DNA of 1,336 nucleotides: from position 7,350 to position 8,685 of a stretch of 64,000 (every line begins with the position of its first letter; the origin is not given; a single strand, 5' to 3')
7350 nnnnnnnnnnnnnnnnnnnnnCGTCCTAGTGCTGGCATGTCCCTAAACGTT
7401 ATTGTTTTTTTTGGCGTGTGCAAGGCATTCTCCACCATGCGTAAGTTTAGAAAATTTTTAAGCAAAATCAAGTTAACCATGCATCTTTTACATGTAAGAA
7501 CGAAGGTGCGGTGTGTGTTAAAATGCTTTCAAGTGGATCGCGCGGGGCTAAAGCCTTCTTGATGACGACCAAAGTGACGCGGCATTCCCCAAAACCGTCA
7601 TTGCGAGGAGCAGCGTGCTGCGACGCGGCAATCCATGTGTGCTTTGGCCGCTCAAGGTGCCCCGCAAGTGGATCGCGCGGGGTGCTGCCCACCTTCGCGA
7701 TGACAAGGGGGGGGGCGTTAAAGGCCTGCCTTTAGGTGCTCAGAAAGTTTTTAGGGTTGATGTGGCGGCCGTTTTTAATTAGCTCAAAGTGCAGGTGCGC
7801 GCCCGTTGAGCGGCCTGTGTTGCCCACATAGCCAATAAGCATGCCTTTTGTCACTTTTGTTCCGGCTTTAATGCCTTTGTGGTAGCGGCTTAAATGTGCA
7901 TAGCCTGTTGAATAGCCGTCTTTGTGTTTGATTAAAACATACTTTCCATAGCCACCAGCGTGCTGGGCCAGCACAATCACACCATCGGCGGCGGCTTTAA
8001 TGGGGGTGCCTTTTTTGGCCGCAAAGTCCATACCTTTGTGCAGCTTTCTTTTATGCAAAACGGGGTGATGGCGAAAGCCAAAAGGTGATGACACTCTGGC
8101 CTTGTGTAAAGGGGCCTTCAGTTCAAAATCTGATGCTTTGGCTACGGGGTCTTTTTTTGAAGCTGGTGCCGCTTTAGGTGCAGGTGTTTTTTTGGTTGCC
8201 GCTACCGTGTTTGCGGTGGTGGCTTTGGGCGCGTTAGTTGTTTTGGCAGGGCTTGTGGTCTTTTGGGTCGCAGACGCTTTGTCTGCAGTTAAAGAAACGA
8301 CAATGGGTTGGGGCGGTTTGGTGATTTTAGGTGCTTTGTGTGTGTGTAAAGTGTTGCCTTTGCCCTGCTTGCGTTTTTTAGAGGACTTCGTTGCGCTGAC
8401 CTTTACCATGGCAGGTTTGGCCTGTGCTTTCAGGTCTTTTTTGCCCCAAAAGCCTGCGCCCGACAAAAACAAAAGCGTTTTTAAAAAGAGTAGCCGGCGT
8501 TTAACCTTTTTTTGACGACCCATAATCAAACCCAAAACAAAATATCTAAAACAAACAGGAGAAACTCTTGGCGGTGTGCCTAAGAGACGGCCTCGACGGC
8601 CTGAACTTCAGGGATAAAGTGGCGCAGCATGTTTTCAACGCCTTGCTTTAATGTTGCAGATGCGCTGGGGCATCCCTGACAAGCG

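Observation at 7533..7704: Modular palindromic intergenic repeat family (REP/BIME- or RPE-like) at ten loci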

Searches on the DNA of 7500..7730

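Call 14: search_rna_families(source=window, start=7500, end=7730, threshold=evalue, max_evalue=10)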
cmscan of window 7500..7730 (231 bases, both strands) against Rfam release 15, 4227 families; matches with E-value up to 10: 2.
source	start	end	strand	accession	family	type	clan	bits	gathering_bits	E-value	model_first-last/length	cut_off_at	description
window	7554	7609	+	RF02539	SNOR75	Gene; snRNA; snoRNA; CD-box;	-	13.7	50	7.2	1-87/87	no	Plant small nucleolar RNA SNOR75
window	7712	7730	+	RF01151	snoU82P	Gene; snRNA; snoRNA; CD-box;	-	9.9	42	3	1-19/55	3'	Small nucleolar RNA U82P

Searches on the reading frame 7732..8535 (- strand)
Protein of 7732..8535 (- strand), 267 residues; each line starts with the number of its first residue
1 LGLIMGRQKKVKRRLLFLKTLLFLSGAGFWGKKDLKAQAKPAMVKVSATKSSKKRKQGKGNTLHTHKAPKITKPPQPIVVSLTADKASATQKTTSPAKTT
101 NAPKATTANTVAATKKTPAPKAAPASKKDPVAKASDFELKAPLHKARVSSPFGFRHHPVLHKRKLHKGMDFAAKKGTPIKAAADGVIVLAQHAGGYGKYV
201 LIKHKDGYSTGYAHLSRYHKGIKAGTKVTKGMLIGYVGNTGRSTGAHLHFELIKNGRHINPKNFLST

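Call 16: search_protein_families(library=ncbifam, proteins=[window:7732-8535:-], max_evalue=0.00001)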
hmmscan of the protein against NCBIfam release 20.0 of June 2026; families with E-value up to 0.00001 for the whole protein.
window:7732-8535:- (267 aa): 15 families
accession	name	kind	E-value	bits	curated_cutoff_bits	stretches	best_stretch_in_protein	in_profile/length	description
NF053824.1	PdgNdpepShyC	equivalog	3.3e-31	108.6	700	1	139-262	268-390/429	peptidoglycan DD-endopeptidase ShyC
NF053825.1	PdgNdpepShyA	equivalog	1.3e-29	103.2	700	1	144-261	273-389/425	peptidoglycan DD-endopeptidase ShyA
NF008652.0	PRK11649.1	equivalog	1.6e-28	99.6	341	1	144-261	290-406/439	murein DD-endopeptidase MepM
NF052530.1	Heli_ShapePgp3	exception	1.3e-23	83.5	300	1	141-266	143-265/270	peptidoglycan metallopeptidase Pgp3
NF052336.1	PdgHdaseHSB100310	equivalog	3.6e-22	79.2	500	1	133-258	30-147/316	peptidoglycan hydrolase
NF050804.1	CellDivDipMCaul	equivalog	3.7e-18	65.7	900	1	167-252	529-613/634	cell division endopeptidase DipM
NF052529.1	PG_M23_Pgp6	exception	1.8e-16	59.8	600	1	133-265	296-432/452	peptidoglycan metallopeptidase Pgp6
NF041208.1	celldiv_DipM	equivalog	4.4e-16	59.1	740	1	83-265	234-417/419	cell division endopeptidase DipM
NF040883.1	amid_act_ActS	equivalog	1.6e-14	53.8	375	1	166-265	136-233/242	amidase activator ActS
NF008644.1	PRK11637.1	equivalog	4.3e-14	52.3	270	1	166-265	286-383/385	murein hydrolase activator EnvC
NF053738.1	S2SprSpoIIQBc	equivalog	3.4e-13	49.7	250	1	165-266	121-224/232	stage II sporulation protein SpoIIQ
NF008123.1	PRK10871.1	equivalog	7.5e-13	48.6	311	1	70-265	172-362/365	murein hydrolase activator NlpD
NF047657.1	CellWlHdaseLepto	equivalog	5e-11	42.5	400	1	114-261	81-216/221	hypothetical protein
NF047755.1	LIC_10271_M23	exception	6.7e-11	42.3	180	1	134-262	90-206/207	LIC_10271 family cell wall hydrolase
NF004799.0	PRK06148.1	subfamily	8.3e-08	30.6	1128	1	148-254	422-539/1015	hypothetical protein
